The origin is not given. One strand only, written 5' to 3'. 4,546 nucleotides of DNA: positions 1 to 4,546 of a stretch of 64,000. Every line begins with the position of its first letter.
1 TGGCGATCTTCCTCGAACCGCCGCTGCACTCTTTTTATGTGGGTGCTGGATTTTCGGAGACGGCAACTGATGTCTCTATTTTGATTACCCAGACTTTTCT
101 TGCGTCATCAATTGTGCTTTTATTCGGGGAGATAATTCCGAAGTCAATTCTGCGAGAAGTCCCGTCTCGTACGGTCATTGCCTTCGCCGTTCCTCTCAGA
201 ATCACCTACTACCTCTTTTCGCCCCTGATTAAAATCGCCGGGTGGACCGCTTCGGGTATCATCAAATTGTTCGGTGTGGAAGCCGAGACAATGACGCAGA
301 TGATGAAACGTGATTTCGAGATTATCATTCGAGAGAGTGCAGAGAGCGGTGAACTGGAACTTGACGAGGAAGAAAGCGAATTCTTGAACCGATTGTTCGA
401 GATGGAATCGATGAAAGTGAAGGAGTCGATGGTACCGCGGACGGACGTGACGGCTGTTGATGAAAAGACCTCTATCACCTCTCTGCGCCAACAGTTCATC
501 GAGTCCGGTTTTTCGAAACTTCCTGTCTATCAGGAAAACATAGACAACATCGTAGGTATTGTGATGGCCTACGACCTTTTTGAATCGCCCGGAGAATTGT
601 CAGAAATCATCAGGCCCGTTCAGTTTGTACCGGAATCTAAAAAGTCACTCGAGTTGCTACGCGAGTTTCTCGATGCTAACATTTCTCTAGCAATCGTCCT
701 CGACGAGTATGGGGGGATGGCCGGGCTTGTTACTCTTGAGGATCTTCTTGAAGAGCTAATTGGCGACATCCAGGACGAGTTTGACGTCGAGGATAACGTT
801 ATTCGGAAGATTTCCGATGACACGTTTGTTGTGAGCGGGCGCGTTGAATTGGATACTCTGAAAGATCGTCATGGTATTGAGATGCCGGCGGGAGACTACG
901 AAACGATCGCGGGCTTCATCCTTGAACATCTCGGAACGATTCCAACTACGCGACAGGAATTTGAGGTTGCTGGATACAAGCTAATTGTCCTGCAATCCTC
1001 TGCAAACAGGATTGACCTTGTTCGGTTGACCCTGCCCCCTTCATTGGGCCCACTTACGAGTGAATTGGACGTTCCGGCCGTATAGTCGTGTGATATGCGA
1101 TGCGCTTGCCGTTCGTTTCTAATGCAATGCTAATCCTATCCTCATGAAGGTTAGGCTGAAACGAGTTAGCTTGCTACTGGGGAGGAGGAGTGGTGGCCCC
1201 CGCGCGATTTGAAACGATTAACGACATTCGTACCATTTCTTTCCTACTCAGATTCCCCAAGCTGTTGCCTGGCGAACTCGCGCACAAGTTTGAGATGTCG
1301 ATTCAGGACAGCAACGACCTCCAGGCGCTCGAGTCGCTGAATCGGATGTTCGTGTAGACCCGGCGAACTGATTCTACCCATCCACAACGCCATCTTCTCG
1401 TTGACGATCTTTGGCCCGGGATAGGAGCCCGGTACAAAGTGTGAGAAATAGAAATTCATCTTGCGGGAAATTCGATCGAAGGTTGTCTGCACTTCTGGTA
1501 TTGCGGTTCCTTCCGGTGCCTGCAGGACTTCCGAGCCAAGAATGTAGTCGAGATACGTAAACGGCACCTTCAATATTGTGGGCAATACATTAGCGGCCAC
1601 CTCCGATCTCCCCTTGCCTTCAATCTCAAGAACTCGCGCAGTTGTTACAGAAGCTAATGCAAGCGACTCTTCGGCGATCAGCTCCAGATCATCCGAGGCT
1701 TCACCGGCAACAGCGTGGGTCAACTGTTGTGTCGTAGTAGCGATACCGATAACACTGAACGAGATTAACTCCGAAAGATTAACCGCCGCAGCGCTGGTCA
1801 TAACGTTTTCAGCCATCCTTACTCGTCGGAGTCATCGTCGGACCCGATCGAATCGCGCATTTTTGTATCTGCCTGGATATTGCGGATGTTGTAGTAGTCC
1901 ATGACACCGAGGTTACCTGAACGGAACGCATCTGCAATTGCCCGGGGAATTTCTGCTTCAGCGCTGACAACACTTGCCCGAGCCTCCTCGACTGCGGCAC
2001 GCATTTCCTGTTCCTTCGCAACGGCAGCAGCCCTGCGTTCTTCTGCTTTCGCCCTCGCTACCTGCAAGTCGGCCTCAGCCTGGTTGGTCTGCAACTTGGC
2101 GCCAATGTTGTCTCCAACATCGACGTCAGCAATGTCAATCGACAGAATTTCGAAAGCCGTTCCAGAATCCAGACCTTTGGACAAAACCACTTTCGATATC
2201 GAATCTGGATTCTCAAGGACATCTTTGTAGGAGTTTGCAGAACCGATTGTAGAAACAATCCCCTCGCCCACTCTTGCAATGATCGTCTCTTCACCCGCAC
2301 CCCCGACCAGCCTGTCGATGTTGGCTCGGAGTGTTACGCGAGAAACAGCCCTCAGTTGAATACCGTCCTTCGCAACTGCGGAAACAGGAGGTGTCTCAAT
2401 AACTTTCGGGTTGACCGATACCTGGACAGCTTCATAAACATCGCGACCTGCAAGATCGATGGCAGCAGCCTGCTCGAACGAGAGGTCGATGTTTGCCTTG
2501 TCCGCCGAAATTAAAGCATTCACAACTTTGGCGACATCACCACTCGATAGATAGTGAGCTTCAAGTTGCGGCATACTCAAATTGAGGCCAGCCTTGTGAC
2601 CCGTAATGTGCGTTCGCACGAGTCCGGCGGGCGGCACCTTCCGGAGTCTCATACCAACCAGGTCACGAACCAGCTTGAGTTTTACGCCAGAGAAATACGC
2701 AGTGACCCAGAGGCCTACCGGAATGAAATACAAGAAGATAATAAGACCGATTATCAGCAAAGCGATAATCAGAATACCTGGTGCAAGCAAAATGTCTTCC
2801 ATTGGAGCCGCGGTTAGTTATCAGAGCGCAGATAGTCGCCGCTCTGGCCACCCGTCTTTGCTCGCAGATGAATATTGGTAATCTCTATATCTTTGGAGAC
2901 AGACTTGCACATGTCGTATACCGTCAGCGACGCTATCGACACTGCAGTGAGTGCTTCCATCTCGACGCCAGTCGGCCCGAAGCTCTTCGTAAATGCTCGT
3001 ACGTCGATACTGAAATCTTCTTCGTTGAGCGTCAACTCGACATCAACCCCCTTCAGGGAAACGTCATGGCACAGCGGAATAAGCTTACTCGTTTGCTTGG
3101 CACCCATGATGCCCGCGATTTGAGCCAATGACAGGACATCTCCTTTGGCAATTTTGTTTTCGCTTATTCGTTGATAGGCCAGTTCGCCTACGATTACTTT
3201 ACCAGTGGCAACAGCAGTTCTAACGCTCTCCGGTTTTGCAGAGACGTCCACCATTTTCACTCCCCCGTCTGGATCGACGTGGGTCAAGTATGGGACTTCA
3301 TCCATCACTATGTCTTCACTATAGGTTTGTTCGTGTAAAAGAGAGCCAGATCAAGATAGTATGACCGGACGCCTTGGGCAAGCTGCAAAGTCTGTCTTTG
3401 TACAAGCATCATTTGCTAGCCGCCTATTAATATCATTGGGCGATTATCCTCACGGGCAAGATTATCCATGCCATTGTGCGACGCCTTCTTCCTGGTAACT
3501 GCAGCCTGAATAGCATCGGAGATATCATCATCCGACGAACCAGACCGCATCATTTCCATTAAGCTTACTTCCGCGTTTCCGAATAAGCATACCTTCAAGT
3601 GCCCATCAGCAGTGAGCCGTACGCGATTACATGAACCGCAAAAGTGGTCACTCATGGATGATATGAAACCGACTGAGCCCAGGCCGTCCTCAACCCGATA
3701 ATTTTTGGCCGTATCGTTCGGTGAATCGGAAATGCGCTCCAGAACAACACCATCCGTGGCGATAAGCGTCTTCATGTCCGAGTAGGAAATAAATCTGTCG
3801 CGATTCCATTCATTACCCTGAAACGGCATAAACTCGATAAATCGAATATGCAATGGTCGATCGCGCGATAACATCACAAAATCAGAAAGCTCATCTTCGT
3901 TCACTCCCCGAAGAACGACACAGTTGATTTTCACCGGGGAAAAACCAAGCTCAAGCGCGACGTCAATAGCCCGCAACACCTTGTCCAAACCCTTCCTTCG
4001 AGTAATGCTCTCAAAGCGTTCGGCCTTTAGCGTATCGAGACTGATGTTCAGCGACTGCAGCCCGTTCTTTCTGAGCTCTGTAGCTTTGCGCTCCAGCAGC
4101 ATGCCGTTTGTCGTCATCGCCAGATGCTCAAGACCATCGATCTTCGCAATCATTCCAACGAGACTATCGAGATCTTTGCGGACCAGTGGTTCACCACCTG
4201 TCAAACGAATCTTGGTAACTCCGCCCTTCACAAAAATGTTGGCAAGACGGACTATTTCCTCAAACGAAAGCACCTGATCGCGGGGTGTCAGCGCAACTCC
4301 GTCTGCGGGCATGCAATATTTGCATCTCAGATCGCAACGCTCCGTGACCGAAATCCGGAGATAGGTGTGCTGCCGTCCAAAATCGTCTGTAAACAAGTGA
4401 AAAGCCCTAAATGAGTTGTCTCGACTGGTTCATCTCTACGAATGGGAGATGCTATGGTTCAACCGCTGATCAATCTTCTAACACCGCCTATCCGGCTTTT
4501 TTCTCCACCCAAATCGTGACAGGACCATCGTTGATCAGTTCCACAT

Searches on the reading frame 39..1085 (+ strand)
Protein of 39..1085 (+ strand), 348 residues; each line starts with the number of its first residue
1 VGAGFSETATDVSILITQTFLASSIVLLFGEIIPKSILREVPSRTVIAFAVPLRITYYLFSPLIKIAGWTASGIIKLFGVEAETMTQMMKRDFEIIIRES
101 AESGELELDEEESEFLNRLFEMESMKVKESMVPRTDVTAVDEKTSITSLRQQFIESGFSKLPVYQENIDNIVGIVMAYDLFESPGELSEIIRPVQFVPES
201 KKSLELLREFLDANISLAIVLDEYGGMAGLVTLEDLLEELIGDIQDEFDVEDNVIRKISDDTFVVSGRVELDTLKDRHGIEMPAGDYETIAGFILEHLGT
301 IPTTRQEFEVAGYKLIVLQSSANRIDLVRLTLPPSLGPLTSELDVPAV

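Call 109: search_protein_families(library=pfam, proteins=[window:39-1085:+], max_evalue=0.00001)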
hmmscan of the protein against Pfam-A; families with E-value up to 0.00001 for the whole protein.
window:39-1085:+ (348 aa): 3 families
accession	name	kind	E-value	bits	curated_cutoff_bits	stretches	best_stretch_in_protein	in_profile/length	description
PF03471.22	CorC_HlyC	-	2.8e-22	78.9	27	1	257-333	2-80/81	Transporter associated domain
PF01595.25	CNNM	-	3.2e-19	69.7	28.4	1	12-110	84-181/181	Cyclin M transmembrane N-terminal domain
PF00571.33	CBS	-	2.5e-15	57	24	2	189-241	3-56/57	CBS domain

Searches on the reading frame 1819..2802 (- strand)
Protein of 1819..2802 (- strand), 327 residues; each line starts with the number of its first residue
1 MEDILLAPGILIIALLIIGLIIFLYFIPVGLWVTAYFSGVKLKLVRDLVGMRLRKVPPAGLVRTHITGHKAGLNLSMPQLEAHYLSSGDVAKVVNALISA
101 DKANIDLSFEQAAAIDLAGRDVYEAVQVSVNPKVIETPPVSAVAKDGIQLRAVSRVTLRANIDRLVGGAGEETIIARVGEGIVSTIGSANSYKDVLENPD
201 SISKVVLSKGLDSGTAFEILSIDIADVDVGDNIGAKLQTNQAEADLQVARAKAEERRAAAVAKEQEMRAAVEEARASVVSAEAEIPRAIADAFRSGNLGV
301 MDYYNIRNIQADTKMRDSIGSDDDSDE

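Call 109: search_protein_families(library=pfam, proteins=[window:1819-2802:-], max_evalue=0.00001)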
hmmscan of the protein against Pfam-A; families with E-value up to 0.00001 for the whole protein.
window:1819-2802:- (327 aa): 1 family
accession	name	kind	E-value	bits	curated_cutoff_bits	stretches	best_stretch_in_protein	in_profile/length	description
PF12127.13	FloA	-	1.3e-157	524.2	34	1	10-322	2-313/314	Flotillin-like protein FloA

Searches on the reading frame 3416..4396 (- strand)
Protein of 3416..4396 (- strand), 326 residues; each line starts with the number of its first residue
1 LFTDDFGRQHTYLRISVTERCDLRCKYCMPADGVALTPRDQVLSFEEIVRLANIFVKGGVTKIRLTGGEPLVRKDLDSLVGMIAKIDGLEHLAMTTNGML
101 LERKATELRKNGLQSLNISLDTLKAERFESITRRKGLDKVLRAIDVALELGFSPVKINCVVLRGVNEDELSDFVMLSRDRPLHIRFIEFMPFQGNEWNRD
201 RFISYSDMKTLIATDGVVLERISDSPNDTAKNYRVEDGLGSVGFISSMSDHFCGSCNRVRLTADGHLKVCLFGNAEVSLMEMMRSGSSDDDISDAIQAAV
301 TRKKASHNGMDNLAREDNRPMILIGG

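Call 109: search_protein_families(library=pfam, proteins=[window:3416-4396:-], max_evalue=0.00001)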
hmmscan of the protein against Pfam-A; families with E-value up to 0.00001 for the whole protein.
window:3416-4396:- (326 aa): 2 families
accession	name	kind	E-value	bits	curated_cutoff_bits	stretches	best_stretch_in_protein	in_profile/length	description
PF06463.18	Mob_synth_C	-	6.5e-38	130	37.4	1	183-308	2-127/128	Molybdenum Cofactor Synthesis C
PF04055.27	Radical_SAM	-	3.9e-35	121.9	29.5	1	15-174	1-163/166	Radical SAM superfamily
